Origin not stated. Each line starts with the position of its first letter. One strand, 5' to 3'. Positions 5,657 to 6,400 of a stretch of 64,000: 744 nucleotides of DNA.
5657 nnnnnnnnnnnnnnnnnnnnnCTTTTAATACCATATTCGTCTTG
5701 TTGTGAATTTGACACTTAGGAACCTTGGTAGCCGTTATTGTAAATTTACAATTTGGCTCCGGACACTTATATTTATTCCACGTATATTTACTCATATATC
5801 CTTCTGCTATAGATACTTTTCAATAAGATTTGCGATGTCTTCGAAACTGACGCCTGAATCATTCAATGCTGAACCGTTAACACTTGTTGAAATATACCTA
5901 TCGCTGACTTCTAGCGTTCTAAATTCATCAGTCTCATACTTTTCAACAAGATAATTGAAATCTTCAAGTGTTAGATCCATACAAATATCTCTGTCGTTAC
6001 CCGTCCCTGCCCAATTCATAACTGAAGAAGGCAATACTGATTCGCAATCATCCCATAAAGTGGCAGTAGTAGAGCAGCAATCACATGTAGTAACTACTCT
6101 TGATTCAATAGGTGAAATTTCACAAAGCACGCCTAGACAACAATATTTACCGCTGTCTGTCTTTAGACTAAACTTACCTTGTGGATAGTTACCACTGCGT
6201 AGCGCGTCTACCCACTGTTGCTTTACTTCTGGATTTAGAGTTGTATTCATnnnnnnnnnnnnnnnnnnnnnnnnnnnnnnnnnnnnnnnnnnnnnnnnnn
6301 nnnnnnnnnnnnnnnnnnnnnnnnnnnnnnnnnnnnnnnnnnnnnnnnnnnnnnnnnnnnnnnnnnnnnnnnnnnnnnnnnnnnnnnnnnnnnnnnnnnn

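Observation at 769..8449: Extended RNA repair/modification island around T4-type Pnkp and RNA ligase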

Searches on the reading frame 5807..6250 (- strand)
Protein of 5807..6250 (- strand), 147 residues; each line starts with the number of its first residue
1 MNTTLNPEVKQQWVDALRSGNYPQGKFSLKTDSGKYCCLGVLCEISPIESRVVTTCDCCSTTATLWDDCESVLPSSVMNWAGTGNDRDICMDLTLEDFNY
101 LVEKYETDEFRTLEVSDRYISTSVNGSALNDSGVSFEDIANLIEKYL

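Call 5: search_protein_families(library=pfam, max_evalue=0.01, proteins=[window:5807-6250:-])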
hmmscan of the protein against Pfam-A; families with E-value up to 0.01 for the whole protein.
window:5807-6250:- (147 aa): 0 families

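Call 7: search_protein_families(library=phrogs, max_evalue=0.001, proteins=[window:5807-6250:-])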
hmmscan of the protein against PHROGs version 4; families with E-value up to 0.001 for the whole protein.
window:5807-6250:- (147 aa): 1 family
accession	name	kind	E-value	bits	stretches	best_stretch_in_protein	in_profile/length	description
phrog_18067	-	unknown function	8.1e-24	85.4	1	6-146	2-128/129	-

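Call 23: find_homologous_proteins(query=window:5807-6250:-)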
Query window:5807-6250:- (147 aa): 1308 proteins with E <= 0.001 among 1484 candidates; the best 120 are listed.
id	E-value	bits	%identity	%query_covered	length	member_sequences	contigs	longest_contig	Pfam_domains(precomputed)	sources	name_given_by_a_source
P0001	6.6e-95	333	100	100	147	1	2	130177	PF26948.1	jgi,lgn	jgi:hypothetical protein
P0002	6.1e-41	158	56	100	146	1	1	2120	PF26948.1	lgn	-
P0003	3.1e-18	84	41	97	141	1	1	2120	PF26948.1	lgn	-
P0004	3.4e-17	80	36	99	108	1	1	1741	PF26948.1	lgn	-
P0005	1.1e-16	79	40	97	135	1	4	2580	PF26948.1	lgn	-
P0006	1.7e-16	78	39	100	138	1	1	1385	PF26948.1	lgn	-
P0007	2.4e-16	78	38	100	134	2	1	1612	PF26948.1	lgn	-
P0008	3.1e-16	77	38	100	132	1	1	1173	PF26948.1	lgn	-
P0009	4.0e-16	77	41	97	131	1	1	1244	PF26948.1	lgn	-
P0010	7.1e-16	76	35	97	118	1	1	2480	PF26948.1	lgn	-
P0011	7.1e-16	76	39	100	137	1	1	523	PF26948.1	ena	-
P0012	1.0e-15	76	38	97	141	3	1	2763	PF26948.1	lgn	-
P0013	1.0e-15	76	38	97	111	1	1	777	PF26948.1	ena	-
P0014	1.3e-15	75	36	96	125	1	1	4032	PF26948.1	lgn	-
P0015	1.8e-15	75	34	97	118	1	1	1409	PF26948.1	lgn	-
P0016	2.2e-15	75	38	97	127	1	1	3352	PF26948.1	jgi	jgi:hypothetical protein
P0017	2.5e-15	74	38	96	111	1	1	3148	PF26948.1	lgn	-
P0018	3.8e-15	74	33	97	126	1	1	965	PF26948.1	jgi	jgi:hypothetical protein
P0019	4.0e-15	74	38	100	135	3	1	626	PF26948.1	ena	-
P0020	4.5e-15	74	38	96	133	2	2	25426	PF26948.1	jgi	jgi:hypothetical protein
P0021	4.7e-15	74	38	100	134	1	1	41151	PF26948.1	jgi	jgi:hypothetical protein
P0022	5.1e-15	73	38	100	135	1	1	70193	PF26948.1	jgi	-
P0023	5.1e-15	73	36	97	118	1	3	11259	PF26948.1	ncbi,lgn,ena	-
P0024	5.3e-15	73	38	100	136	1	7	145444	PF26948.1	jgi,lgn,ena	-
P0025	5.6e-15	73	38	100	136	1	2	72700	PF26948.1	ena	-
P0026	5.7e-15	73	36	97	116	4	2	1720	PF26948.1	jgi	jgi:hypothetical protein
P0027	6.6e-15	73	37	95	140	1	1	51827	PF26948.1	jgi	jgi:hypothetical protein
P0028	9.0e-15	73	40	100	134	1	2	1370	PF26948.1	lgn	-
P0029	9.7e-15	73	41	95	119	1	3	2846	PF26948.1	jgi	jgi:hypothetical protein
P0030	1.0e-14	72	37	98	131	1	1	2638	PF26948.1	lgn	-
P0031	1.1e-14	72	38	99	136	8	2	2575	PF26948.1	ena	-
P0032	1.2e-14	72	36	97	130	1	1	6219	PF26948.1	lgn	-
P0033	1.2e-14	72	36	100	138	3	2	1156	PF26948.1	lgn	-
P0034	1.4e-14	72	38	97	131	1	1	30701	PF26948.1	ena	-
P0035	1.4e-14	72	39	97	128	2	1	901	PF26948.1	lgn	-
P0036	1.4e-14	72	39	99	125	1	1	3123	PF26948.1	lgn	-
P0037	1.5e-14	72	36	100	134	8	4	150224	PF26948.1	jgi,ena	jgi:uncharacterized protein YeaC (DUF1315 family)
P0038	1.6e-14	72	36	100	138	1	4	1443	PF26948.1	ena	-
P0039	1.7e-14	72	34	97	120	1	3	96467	PF26948.1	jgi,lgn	jgi:hypothetical protein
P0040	1.8e-14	72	35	99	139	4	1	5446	PF26948.1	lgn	-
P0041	1.9e-14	72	39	97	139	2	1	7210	PF26948.1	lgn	-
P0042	2.2e-14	71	35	100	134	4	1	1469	PF26948.1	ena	-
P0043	2.3e-14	71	36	96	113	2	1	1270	PF26948.1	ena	-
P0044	2.3e-14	71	35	100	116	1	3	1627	PF26948.1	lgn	-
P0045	2.3e-14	71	39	97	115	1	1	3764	PF26948.1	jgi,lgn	jgi:hypothetical protein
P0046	2.4e-14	71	39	100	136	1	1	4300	PF26948.1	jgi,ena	jgi:hypothetical protein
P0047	2.7e-14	71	35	100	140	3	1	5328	PF26948.1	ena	-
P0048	3.3e-14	71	40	97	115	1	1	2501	PF26948.1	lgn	-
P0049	3.6e-14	71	38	97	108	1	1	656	PF26948.1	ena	-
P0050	3.8e-14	71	35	97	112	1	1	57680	PF26948.1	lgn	-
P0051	4.0e-14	71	38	97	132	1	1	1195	PF26948.1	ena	-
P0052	4.2e-14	70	38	97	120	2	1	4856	PF26948.1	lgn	-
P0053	4.5e-14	70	40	97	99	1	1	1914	PF26948.1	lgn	-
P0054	4.6e-14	70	35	100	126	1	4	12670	PF26948.1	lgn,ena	-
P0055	4.8e-14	70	37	97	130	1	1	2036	PF26948.1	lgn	-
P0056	4.9e-14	70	39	97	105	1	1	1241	PF26948.1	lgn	-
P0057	5.0e-14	70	36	100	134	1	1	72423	PF26948.1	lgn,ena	-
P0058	5.0e-14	70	36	100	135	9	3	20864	PF26948.1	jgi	jgi:hypothetical protein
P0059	6.2e-14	70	34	97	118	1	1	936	PF26948.1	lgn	-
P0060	6.2e-14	70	37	97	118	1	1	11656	PF26948.1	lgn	-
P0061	6.3e-14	70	36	97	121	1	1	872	PF26948.1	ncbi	-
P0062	6.7e-14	70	36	100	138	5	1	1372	PF26948.1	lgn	-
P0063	7.0e-14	70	36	100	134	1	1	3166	PF26948.1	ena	-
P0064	7.1e-14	70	34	97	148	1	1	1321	PF26948.1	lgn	-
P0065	7.3e-14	70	41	100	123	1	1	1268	PF26948.1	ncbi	-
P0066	7.5e-14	70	35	97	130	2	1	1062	PF26948.1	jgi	-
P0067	7.6e-14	70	36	96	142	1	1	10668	PF26948.1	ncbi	-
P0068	8.1e-14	70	34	100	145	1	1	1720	PF26948.1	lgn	-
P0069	8.6e-14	69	50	54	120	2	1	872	PF26948.1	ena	-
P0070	8.9e-14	69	36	97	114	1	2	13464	PF26948.1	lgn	-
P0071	9.7e-14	69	37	100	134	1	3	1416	PF26948.1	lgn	-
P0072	9.9e-14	69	36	97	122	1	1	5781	PF26948.1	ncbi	-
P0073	1.0e-13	69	33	100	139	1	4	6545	PF26948.1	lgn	-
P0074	1.0e-13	69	35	97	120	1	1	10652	PF26948.1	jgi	jgi:hypothetical protein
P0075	1.1e-13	69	39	97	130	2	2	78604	PF26948.1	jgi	jgi:uncharacterized protein YeaC (DUF1315 family)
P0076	1.1e-13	69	38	97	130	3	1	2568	PF26948.1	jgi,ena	-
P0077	1.2e-13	69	35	100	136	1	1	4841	PF26948.1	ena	-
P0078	1.2e-13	69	37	98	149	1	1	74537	PF26948.1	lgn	-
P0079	1.3e-13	69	36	93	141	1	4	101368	PF26948.1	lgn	-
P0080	1.3e-13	69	38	97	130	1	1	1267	PF26948.1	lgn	-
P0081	1.4e-13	69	35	100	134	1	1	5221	PF26948.1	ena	-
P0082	1.4e-13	69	37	97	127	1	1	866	PF26948.1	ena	-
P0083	1.5e-13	69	41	97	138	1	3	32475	PF26948.1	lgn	-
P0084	1.5e-13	69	35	100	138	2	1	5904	PF26948.1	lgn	-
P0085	1.6e-13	69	49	52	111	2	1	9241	PF26948.1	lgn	-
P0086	1.7e-13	69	36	99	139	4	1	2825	PF26948.1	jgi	jgi:hypothetical protein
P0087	1.7e-13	69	36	97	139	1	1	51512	PF26948.1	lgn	-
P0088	1.7e-13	69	55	42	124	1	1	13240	PF26948.1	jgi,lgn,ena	-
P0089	1.7e-13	69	34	100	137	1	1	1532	PF26948.1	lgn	-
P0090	1.7e-13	68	37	100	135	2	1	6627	PF26948.1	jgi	-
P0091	1.8e-13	68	35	100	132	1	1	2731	PF26948.1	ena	-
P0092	1.8e-13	68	33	95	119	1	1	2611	PF26948.1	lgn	-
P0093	1.8e-13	68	34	100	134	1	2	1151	PF26948.1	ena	-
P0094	1.8e-13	68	41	97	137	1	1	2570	PF26948.1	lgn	-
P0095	1.8e-13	68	37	100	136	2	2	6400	PF26948.1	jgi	-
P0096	2.1e-13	68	37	97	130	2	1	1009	PF26948.1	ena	-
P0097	2.1e-13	68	34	100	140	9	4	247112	PF26948.1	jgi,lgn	jgi:hypothetical protein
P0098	2.1e-13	68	38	97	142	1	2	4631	PF26948.1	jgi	jgi:hypothetical protein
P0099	2.1e-13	68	35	100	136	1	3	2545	PF26948.1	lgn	-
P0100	2.3e-13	68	36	100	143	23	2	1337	PF26948.1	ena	-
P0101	2.3e-13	68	35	96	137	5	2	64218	PF26948.1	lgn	-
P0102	2.4e-13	68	35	94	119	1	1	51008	PF26948.1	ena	-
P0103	2.4e-13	68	40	97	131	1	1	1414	PF26948.1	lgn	-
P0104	2.5e-13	68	36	97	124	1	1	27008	PF26948.1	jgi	jgi:hypothetical protein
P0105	2.5e-13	68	36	99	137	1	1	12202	PF26948.1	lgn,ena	-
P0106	2.5e-13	68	39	99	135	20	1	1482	PF26948.1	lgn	-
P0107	2.6e-13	68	35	100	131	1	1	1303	PF26948.1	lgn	-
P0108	2.6e-13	68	35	100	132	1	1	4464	PF26948.1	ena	-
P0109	2.8e-13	68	38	100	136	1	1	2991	PF26948.1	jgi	-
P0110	2.8e-13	68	35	100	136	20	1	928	PF26948.1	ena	-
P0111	2.9e-13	68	37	100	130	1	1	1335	PF26948.1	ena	-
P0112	2.9e-13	68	37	100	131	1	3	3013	PF26948.1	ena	-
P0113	3.1e-13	68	35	98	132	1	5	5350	PF26948.1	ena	-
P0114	3.1e-13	68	34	97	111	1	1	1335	PF26948.1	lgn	-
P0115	3.3e-13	68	63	33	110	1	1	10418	PF26948.1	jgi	-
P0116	3.4e-13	68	35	97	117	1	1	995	PF26948.1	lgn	-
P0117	3.5e-13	67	36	100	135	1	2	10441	PF26948.1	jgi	jgi:hypothetical protein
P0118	3.5e-13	67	32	96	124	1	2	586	PF26948.1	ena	-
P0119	3.6e-13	67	37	100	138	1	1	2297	PF26948.1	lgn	-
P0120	3.6e-13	67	36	97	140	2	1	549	PF26948.1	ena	-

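Call 24: find_encoding_contigs(protein=P0001, flank=10000, max_places=4)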
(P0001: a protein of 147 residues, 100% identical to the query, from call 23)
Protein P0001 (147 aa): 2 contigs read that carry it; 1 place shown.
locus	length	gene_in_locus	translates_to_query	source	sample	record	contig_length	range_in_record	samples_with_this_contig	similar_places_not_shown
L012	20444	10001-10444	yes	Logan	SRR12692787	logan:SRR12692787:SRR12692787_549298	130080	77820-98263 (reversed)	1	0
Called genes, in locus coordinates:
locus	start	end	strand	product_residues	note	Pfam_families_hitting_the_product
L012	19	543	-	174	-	-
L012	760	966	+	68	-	-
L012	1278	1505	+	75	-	-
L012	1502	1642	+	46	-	-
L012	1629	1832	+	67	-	-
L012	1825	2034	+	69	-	-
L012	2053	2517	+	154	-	-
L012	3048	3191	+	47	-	-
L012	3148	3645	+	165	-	-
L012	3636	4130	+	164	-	-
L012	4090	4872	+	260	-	-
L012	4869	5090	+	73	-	-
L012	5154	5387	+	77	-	-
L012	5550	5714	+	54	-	-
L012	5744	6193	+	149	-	-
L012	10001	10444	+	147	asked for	PF26948:DUF8296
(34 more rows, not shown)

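Call 25: find_encoding_contigs(protein=P0024, flank=6000, max_places=4)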
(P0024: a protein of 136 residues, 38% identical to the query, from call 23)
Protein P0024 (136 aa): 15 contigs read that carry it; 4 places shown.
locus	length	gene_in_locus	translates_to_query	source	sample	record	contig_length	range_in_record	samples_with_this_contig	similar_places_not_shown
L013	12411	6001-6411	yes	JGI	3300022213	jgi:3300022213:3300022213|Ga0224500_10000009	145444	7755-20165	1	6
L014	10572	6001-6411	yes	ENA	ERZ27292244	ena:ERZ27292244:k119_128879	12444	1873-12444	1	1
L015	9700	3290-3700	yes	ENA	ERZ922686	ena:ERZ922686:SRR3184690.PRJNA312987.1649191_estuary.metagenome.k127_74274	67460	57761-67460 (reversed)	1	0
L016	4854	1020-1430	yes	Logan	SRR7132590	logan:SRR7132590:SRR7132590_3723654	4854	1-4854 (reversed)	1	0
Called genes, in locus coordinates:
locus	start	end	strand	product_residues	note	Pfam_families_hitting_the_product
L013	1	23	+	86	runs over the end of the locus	-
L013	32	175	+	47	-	-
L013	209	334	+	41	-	-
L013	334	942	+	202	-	-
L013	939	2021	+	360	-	-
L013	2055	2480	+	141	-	PF24835:DUF7717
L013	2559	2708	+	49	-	-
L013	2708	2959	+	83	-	-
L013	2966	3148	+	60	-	-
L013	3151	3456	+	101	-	-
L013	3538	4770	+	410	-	PF00176:SNF2-rel_dom (weak), PF00270:DEAD, PF04851:ResIII, PF18766:SWI2_SNF2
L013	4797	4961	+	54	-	-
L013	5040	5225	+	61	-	-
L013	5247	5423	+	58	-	-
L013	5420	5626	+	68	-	-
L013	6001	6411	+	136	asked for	PF26948:DUF8296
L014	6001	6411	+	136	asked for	PF26948:DUF8296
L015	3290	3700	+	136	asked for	PF26948:DUF8296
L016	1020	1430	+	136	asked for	PF26948:DUF8296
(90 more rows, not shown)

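Call 40: search_protein_families(library=ncbifam, max_evalue=0.01, proteins=[window:5807-6250:-])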
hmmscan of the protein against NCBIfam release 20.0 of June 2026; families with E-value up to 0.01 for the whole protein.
window:5807-6250:- (147 aa): 0 families

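Call 48: search_protein_families(library=pfam, max_evalue=10, proteins=[window:5807-6250:-])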
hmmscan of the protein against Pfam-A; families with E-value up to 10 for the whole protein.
window:5807-6250:- (147 aa): 0 families

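Call 49: search_protein_families(library=padloc, max_evalue=0.01, proteins=[window:5807-6250:-])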
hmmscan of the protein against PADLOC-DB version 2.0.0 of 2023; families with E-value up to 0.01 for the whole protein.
window:5807-6250:- (147 aa): 0 families
